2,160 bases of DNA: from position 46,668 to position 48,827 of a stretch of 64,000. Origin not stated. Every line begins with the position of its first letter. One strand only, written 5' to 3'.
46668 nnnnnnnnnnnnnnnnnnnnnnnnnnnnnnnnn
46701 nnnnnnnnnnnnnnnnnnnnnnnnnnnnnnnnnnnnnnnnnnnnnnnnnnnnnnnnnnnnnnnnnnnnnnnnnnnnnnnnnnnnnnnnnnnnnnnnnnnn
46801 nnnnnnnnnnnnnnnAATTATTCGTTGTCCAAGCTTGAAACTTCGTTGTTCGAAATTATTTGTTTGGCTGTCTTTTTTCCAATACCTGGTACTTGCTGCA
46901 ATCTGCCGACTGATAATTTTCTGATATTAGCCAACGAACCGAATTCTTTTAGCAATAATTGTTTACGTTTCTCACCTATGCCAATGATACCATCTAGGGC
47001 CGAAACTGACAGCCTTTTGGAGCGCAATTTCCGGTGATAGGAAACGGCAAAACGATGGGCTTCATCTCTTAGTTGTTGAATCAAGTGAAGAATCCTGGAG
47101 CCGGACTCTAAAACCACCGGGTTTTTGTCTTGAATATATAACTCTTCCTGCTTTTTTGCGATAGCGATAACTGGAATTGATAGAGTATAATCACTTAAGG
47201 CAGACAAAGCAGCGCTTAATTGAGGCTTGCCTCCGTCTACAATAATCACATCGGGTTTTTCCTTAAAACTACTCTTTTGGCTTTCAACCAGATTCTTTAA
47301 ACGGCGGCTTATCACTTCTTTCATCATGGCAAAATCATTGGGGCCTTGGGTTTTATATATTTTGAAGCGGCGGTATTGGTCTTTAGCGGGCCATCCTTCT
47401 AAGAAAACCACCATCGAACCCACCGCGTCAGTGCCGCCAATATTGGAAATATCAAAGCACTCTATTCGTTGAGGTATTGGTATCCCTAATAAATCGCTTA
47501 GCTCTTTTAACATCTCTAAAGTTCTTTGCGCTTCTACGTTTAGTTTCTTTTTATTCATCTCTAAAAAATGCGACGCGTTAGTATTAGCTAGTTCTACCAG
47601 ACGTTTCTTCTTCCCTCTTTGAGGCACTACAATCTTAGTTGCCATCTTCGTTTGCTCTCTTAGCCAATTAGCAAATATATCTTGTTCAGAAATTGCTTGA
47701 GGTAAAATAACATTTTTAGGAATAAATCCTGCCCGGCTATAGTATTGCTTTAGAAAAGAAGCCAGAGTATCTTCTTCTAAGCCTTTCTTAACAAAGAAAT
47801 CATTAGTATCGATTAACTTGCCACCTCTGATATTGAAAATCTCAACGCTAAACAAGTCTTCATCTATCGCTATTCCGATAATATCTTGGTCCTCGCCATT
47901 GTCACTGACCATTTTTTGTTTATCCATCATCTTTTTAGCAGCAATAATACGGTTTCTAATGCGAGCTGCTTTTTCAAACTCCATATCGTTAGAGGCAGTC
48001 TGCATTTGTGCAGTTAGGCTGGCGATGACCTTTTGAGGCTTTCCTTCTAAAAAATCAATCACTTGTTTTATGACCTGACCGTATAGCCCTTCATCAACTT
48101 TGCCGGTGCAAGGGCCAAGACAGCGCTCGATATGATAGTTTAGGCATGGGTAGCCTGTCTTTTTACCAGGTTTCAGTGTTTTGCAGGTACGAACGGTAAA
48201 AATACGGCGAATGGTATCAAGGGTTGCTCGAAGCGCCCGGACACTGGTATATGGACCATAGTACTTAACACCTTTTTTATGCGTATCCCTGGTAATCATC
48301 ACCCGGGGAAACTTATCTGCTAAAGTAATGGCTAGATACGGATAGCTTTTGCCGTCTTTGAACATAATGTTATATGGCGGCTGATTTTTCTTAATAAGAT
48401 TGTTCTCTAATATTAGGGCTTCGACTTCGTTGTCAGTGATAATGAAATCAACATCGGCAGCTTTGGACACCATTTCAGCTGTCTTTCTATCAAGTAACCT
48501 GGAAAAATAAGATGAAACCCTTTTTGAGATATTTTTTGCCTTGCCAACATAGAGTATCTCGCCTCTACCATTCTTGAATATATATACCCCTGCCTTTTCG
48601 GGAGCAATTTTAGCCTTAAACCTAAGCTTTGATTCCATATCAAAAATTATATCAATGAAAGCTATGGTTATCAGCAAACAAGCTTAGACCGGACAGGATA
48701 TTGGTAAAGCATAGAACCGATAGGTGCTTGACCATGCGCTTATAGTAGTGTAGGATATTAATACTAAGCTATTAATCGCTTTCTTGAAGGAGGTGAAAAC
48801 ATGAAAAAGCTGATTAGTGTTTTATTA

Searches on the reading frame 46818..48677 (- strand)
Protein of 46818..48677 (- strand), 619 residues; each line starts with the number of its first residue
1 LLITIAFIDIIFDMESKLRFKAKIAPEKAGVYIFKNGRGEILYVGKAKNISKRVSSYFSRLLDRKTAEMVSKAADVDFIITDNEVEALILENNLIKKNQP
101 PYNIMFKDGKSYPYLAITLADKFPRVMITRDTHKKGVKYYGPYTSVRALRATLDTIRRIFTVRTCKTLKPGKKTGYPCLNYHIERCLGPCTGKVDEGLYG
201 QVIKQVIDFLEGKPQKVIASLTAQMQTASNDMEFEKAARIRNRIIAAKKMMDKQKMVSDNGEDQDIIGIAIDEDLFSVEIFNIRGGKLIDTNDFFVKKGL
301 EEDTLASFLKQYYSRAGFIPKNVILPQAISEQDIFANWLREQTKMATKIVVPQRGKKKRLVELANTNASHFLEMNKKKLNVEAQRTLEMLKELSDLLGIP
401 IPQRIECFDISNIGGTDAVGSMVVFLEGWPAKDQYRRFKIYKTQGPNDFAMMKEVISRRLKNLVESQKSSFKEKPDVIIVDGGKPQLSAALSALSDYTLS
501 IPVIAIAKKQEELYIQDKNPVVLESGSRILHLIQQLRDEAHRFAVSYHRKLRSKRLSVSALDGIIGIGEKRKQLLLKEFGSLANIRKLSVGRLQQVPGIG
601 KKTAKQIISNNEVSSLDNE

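Call 10: search_protein_families(library=pfam, proteins=[window:46818-48677:-], max_evalue=0.001)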
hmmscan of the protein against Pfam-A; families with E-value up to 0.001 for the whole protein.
window:46818-48677:- (619 aa): 8 families
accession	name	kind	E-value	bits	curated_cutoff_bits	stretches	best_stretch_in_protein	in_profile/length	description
PF08459.17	UvrC_RNaseH_dom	-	5.4e-52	176.3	22.3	1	396-545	3-159/159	UvrC RNAse H endonuclease domain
PF22920.2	UvrC_RNaseH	-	3.6e-32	111.1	24.3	1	263-373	1-114/116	UvrC Ribonuclease H-like domain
PF14520.12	HHH_5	-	1.3e-11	45.3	27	1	560-608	3-52/57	Helix-hairpin-helix domain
PF02151.25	UVR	-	7.7e-10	38.6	21.5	1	216-249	2-35/36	UvrB/uvrC motif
PF01541.30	GIY-YIG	-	3.9e-09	37.1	22.6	1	29-103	2-78/78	GIY-YIG catalytic domain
PF12826.13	HHH_2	-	3.6e-07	30.7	27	1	563-608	7-52/64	Helix-hairpin-helix motif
PF01367.25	5_3_exonuc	-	1.5e-05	25.9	40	0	560-587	19-46/97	5'-3' exonuclease, C-terminal SAM fold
PF00633.29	HHH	-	0.00037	20.6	24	0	593-609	13-29/30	Helix-hairpin-helix motif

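Call 15: find_related_loci(query=window:46818-48677:-, collection=genome_contigs, flank=10000)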
Query window:46818-48677:- (619 aa) in genome_contigs; peptide patterns used: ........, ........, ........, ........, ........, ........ (x = any residue, [..] = any of these).
328 stretches matched a pattern; 280 encode a relative of the query (tblastn E <= 1e-3); the best 80 are kept; 80 distinct loci.
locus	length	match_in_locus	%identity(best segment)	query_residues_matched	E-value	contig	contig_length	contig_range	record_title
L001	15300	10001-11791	47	18-607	1e-173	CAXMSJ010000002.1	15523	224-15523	MAG: uncultured Acidimicrobiia bacterium isolate 10C-St20-MC-01_bin.3.orig genome assembly, contig: k141_1760376, whole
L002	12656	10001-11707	47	26-586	3e-166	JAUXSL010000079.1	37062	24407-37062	MAG: Actinomycetota bacterium isolate C12_metabat.bin.89 C12_k141_322496, whole genome shotgun sequence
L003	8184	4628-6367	48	14-585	1e-165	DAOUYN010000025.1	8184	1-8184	MAG TPA_asm: Actinomycetes bacterium isolate CSMAG_928 CSMAG_928_k141_3592653_length_8184_cov_6.8650, whole genome shotg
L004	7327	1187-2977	44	21-610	9e-163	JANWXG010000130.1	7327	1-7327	MAG: bacterium isolate SKYG40 NODE_130_length_7327_cov_8.576276, whole genome shotgun sequence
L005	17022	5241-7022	44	21-607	2e-161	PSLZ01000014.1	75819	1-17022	MAG: Armatimonadota bacterium isolate ERB_33_1 NODE_110_length_75819_cov_7.982644, whole genome shotgun sequence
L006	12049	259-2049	44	21-610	1e-160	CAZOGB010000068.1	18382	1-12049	MAG TPA_asm: uncultured bacterium isolate binchicken_co30_132 genome assembly, contig: NODE_2214_length_18382_cov_26.291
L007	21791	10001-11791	44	21-610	7e-160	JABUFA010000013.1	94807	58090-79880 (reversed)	MAG: Chthonomonadia bacterium isolate Ch118 NODE_449_length_94807_cov_31.7074_ID_8687481, whole genome shotgun sequence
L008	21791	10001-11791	44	21-610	4e-160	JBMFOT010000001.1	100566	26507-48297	MAG: Armatimonadota bacterium isolate KM4338-44 NODE_1_length_100566_cov_4.090197, whole genome shotgun sequence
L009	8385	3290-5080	44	21-610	3e-159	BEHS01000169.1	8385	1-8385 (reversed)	Bacterium HR16 DNA, contig: NODE_2566_169, isolate: HRbin16, whole genome shotgun sequence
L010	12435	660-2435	44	26-610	1e-158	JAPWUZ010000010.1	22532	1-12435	MAG: Armatimonadota bacterium isolate RSWS16 scaffold_286_c1, whole genome shotgun sequence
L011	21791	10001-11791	44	21-610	5e-158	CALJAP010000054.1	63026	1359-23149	MAG: uncultured bacterium isolate S1_Bin_METABAT__209_1 genome assembly, contig: c_000000377109, whole genome shotgun se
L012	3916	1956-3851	41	16-607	1e-163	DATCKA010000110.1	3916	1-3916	MAG TPA_asm: Limnochordales bacterium isolate SMAG_U7084 k141_306910, whole genome shotgun sequence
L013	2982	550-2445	41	16-607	3e-166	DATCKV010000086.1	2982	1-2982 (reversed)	MAG TPA_asm: Limnochordales bacterium isolate SMAG_U7105 k141_747309, whole genome shotgun sequence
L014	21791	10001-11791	44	14-607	3e-153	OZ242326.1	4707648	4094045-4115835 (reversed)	MAG: Candidatus Poribacteria bacterium isolate 51771988-02c0-4c83-b383-74e9f226940d genome assembly, chromosome: 1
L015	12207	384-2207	43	3-607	3e-152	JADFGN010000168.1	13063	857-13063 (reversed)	MAG: Candidatus Poribacteria bacterium isolate B30T1B8 B30T1B8_NODE8924, whole genome shotgun sequence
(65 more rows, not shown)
